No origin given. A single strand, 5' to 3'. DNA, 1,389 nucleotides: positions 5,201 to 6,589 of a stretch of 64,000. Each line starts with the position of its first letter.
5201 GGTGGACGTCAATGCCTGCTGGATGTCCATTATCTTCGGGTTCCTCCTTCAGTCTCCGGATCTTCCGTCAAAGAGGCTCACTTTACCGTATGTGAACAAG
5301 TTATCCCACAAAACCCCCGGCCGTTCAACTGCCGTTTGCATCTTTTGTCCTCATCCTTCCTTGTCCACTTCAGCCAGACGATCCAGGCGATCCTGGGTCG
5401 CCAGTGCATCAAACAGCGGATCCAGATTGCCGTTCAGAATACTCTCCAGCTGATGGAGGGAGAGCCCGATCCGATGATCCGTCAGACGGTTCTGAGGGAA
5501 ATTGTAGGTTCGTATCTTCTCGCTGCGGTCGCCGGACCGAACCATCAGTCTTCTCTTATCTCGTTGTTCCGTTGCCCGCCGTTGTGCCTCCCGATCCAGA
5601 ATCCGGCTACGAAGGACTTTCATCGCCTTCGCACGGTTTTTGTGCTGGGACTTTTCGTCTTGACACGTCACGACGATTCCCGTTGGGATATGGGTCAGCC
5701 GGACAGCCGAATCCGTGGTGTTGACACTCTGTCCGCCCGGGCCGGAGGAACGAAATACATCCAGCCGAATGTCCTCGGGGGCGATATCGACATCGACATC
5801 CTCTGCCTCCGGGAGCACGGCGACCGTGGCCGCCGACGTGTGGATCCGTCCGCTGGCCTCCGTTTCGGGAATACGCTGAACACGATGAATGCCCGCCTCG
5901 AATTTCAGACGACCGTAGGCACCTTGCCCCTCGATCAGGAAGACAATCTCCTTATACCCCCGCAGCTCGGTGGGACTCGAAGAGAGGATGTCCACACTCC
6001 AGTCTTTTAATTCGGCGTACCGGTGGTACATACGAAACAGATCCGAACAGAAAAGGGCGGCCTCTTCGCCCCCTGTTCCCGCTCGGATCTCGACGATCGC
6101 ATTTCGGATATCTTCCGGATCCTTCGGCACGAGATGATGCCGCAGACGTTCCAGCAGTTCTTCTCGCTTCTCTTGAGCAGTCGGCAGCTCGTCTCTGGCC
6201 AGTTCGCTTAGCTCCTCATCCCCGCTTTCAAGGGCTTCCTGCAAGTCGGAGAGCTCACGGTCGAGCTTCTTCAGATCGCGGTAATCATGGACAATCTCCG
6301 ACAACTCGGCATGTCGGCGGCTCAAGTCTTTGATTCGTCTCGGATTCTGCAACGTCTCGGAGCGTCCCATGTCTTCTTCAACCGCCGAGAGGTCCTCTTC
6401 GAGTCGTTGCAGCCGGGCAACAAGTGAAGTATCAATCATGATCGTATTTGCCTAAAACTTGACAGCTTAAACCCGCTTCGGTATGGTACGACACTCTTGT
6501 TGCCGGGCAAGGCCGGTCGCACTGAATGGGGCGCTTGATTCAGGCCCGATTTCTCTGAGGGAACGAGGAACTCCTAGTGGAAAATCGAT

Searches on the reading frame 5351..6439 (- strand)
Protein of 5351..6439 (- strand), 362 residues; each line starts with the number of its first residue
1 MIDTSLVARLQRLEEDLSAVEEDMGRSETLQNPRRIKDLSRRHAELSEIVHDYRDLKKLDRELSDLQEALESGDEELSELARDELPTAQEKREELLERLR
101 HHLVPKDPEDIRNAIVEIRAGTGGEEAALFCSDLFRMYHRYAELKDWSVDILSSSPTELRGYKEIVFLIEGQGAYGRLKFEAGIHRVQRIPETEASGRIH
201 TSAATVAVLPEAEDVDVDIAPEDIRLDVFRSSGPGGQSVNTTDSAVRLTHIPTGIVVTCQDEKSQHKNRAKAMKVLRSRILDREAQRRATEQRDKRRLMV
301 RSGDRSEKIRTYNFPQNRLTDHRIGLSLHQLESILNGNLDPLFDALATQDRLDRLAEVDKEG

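Call 59: search_protein_families(library=ncbifam, proteins=[window:5351-6439:-], max_evalue=0.00001)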
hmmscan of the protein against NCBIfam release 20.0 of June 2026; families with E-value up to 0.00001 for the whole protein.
window:5351-6439:- (362 aa): 5 families
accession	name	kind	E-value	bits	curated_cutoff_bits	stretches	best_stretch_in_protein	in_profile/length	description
TIGR00019.1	prfA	equivalog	1.5e-151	504.4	423.25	1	1-360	1-360/361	peptide chain release factor 1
NF001859.2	PRK00591.1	equivalog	7.5e-151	502.1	400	1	10-354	1-346/347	peptide chain release factor 1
TIGR00020.2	prfB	exception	6.3e-91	305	370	1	9-345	16-350/353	peptide chain release factor 2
TIGR03072.1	release_prfH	equivalog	9.2e-28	97.1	166.65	1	117-312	4-195/200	peptide chain release factor H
NF006718.0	PRK09256.1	equivalog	1.6e-10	40.9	100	1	217-249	10-42/140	alternative ribosome rescue aminoacyl-tRNA hydrolase ArfB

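Call 60: find_homologous_proteins(query=window:5351-6439:-, max_evalue=1e-60)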
Query window:5351-6439:- (362 aa): 8000 proteins with E <= 1e-60 among 8000 candidates; the best 120 are listed.
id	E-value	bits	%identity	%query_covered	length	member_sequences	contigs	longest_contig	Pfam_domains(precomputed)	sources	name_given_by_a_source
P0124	2.4e-229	778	100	100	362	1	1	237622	PF03462.24,PF00472.27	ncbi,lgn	-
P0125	2.8e-194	663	83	100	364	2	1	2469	PF03462.24,PF00472.27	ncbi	-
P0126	4.0e-161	554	71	98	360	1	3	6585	PF03462.24,PF00472.27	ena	-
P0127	3.9e-159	548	70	98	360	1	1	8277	PF03462.24,PF00472.27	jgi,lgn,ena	jgi:peptide chain release factor 1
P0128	3.7e-158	544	69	98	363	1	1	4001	PF03462.24,PF00472.27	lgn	-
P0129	5.9e-157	541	67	99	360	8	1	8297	PF03462.24,PF00472.27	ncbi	-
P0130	3.2e-155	535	69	98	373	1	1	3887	PF03462.24,PF00472.27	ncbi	ncbi:MAG: peptide chain release factor 1 [bacterium]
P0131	1.1e-138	480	62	97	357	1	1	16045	PF03462.24,PF00472.27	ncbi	-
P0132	1.5e-138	480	62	97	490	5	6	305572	PF03462.24,PF00472.27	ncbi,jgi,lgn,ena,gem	-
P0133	4.2e-138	479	62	96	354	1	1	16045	PF03462.24,PF00472.27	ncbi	ncbi:MAG: peptide chain release factor 1 [bacterium]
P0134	9.2e-136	471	60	98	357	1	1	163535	PF03462.24,PF00472.27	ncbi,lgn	-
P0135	1.8e-135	470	61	96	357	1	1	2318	PF03462.24,PF00472.27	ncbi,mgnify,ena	mgnify:CR=1 FL=1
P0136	3.3e-135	469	60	97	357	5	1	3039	PF03462.24,PF00472.27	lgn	-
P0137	4.8e-135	468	62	94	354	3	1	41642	PF03462.24,PF00472.27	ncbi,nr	ncbi:MAG: peptide chain release factor 1 [Candidatus Omnitrophica bacterium]|nr:peptide chain releas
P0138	3.1e-134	466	64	91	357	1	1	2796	PF03462.24,PF00472.27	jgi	jgi:peptide chain release factor 1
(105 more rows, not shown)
